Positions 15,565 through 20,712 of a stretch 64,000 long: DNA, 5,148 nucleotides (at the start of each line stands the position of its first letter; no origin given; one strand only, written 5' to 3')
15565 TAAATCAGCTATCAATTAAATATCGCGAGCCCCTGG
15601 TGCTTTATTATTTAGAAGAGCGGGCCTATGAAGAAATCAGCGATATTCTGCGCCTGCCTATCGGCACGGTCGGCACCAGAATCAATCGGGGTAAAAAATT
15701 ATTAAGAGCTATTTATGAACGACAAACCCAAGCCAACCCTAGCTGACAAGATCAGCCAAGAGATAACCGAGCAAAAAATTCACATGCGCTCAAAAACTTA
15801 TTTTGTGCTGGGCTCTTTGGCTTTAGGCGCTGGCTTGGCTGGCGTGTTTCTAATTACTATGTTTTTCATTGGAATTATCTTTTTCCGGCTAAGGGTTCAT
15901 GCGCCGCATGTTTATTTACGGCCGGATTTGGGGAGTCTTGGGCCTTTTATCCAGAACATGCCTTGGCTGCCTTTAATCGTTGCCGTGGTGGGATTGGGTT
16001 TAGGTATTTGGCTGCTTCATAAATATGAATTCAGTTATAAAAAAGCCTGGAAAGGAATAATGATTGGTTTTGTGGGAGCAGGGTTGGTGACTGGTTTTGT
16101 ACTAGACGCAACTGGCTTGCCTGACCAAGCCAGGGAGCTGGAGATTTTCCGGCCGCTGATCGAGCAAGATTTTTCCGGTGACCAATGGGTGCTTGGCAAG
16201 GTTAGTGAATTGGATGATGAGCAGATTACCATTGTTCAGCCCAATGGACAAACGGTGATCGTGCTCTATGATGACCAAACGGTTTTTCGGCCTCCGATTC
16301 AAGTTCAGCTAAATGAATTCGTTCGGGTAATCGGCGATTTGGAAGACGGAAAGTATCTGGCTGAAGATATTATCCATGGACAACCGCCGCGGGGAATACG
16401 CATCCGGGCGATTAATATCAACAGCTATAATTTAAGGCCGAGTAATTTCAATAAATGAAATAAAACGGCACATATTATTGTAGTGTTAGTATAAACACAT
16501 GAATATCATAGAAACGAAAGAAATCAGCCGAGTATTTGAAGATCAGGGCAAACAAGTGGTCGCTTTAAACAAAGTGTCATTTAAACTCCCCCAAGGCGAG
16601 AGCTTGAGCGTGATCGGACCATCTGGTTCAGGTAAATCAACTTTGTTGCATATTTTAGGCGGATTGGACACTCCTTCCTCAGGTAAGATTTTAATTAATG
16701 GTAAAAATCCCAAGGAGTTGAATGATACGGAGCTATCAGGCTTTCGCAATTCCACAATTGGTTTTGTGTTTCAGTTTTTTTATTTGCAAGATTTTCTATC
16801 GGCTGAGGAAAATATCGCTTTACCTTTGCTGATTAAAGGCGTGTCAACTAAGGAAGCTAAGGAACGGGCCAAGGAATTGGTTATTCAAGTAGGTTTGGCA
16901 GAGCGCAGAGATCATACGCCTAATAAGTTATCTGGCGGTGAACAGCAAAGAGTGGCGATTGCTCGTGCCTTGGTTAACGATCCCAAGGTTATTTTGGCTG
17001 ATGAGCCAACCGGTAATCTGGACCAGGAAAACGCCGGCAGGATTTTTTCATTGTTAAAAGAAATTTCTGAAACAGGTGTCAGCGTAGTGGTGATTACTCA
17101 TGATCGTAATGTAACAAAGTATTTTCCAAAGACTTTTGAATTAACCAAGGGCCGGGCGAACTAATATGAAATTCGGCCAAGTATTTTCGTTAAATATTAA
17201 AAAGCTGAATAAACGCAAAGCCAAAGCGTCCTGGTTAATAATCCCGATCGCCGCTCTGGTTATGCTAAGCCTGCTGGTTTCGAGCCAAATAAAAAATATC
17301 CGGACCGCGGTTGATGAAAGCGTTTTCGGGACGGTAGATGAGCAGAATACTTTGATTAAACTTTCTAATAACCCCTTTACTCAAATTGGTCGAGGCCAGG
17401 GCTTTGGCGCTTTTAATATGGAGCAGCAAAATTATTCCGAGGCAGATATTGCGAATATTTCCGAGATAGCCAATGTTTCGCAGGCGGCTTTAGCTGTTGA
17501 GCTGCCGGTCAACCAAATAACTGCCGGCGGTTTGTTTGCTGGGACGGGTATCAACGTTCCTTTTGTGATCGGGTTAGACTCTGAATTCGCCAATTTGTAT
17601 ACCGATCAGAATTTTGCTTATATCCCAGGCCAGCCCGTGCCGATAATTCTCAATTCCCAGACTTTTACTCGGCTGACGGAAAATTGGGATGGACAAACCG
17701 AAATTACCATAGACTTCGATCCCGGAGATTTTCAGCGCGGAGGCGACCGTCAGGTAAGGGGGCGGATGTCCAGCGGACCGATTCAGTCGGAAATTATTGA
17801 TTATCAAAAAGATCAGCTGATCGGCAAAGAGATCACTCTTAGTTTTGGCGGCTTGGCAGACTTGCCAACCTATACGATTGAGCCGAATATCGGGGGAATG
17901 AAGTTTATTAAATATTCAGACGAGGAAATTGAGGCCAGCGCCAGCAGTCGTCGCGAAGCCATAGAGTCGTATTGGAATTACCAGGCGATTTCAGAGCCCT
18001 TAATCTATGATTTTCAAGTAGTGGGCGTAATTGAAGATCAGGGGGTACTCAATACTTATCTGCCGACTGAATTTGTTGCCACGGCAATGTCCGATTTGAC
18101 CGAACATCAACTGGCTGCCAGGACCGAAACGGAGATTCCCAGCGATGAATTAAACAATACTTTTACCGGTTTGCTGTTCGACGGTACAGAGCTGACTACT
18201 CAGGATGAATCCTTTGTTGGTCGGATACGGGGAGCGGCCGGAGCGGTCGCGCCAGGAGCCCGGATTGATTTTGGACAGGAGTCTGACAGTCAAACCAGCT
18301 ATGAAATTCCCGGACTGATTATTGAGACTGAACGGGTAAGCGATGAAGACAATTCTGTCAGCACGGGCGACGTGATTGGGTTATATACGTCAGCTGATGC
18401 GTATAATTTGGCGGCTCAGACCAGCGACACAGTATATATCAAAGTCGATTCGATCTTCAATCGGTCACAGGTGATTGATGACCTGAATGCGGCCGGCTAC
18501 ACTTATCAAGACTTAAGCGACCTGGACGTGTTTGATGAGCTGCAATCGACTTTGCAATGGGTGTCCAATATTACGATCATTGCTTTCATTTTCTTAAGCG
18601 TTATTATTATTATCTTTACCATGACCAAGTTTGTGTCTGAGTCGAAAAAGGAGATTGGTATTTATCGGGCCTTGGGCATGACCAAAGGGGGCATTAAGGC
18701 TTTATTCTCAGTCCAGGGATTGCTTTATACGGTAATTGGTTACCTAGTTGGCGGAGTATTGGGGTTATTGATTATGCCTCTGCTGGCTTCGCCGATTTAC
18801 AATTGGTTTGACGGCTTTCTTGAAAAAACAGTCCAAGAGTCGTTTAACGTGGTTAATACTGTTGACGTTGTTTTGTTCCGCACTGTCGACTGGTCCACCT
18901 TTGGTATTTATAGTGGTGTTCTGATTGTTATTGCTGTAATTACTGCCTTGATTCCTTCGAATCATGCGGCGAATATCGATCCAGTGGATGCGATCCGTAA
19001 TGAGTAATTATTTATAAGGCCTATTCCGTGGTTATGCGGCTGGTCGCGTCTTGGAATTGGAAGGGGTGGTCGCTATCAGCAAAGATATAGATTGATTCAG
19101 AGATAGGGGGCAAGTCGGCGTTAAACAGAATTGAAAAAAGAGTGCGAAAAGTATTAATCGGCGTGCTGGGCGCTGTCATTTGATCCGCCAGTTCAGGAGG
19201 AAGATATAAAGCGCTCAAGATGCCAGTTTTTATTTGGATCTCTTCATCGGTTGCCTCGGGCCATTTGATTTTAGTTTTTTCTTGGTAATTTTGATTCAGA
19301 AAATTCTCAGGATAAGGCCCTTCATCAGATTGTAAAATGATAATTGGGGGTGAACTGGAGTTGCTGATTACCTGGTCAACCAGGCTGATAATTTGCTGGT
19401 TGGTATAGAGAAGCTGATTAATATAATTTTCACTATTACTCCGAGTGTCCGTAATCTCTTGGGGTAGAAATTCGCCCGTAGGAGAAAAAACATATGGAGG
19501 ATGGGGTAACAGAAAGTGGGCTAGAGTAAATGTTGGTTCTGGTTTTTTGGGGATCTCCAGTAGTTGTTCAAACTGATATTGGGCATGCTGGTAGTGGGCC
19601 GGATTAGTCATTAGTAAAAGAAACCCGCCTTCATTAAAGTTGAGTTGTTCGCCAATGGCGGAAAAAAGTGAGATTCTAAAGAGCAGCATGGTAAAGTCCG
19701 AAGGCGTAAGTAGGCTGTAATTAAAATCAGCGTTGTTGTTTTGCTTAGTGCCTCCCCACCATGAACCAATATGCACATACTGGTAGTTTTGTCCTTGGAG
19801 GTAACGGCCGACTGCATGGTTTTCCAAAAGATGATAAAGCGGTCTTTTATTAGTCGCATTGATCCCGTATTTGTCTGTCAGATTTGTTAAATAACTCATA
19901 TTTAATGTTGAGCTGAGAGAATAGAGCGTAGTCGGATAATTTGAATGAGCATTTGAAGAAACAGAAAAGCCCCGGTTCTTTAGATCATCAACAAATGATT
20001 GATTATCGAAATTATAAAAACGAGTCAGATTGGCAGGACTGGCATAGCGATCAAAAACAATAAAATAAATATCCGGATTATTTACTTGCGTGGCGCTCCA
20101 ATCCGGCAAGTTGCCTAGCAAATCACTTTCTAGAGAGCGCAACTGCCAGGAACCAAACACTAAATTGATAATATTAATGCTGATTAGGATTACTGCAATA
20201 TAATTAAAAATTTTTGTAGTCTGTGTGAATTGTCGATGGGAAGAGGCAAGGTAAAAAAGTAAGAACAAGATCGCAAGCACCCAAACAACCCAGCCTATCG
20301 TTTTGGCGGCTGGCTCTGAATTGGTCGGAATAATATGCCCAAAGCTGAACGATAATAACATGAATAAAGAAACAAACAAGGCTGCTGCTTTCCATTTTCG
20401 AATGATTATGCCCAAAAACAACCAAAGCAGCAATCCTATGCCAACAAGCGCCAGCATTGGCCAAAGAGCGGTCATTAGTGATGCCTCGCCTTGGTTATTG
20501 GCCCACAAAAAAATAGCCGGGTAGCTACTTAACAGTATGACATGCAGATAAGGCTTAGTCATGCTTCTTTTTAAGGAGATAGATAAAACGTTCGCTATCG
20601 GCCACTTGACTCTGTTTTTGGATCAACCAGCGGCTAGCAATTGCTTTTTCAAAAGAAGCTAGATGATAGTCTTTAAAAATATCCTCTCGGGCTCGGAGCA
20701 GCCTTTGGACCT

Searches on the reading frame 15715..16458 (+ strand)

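Call 29: search_protein_families(library=pfam, proteins=[window:15715-16458:+], max_evalue=0.001)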
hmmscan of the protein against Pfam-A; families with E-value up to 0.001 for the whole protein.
window:15715-16458:+ (247 aa): 1 family
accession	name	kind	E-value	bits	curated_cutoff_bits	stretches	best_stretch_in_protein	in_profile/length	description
PF18914.6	DUF5666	-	9.9e-07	29.4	27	1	161-219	2-59/60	Domain of unknown function (DUF5666)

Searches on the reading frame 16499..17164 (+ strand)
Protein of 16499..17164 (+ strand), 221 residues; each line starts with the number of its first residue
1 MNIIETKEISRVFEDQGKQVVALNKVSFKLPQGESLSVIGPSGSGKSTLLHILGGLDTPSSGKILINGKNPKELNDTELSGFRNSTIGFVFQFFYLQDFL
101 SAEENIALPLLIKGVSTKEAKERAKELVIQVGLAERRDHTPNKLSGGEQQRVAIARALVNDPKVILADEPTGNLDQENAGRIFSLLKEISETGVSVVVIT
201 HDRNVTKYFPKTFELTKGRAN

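Call 29: search_protein_families(library=pfam, proteins=[window:16499-17164:+], max_evalue=0.001)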
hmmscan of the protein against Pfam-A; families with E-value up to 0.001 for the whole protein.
window:16499-17164:+ (221 aa): 4 families
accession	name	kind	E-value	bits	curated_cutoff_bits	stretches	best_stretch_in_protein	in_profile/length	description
PF00005.33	ABC_tran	-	8.7e-36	124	25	1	23-171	1-136/137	ABC transporter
PF02463.25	SMC_N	-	2.7e-07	30.7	40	1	36-217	27-213/220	RecF/RecN/SMC N terminal domain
PF13304.12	AAA_21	-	1.3e-06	29.1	27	0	38-72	4-56/304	AAA domain, putative AbiEii toxin, Type IV TA system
PF13555.12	AAA_29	-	0.00058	20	27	0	28-50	17-39/61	P-loop containing region of AAA domain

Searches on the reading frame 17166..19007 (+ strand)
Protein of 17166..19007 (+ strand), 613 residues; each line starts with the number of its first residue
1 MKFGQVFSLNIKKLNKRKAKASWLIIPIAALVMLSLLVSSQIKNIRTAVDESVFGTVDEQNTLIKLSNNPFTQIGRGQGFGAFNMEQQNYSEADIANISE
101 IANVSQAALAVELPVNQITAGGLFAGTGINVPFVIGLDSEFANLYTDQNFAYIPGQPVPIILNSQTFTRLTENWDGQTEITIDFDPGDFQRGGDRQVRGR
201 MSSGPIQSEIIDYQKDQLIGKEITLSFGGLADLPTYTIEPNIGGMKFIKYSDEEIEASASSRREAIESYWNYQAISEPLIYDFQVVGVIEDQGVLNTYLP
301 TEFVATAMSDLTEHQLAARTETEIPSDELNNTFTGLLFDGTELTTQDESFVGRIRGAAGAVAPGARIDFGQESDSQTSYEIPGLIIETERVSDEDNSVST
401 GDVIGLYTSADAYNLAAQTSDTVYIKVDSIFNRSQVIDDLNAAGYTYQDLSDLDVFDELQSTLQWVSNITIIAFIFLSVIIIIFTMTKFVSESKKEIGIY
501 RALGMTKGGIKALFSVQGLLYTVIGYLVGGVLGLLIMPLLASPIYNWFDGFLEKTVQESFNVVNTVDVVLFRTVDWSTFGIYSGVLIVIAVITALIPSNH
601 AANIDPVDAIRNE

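Call 29: search_protein_families(library=pfam, proteins=[window:17166-19007:+], max_evalue=0.001)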
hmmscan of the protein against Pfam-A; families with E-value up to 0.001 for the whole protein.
window:17166-19007:+ (613 aa): 1 family
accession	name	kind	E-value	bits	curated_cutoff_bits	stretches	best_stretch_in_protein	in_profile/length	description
PF02687.27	FtsX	-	2e-18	67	25.5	1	469-606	2-120/120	FtsX-like permease C-terminal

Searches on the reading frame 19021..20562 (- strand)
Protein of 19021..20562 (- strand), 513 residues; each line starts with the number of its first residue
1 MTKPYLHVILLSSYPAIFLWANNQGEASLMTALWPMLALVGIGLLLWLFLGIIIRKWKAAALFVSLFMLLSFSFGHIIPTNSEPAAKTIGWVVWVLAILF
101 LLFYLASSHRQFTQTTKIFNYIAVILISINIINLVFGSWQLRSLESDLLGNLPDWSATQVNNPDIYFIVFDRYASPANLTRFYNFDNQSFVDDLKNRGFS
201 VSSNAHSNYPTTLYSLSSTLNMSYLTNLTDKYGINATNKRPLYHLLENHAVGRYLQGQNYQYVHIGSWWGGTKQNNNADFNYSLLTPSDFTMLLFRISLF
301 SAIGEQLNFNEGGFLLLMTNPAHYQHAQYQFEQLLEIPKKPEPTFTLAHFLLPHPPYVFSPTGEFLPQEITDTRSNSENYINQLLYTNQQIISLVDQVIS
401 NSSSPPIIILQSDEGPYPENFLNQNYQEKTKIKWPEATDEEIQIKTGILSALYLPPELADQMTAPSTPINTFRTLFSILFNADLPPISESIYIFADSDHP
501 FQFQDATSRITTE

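Call 29: search_protein_families(library=pfam, proteins=[window:19021-20562:-], max_evalue=0.001)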
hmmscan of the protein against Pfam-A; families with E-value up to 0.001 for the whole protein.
window:19021-20562:- (513 aa): 1 family
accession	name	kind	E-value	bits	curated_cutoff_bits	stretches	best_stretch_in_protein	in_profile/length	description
PF00884.28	Sulfatase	-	8.7e-10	38.8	25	1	189-436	27-263/301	Sulfatase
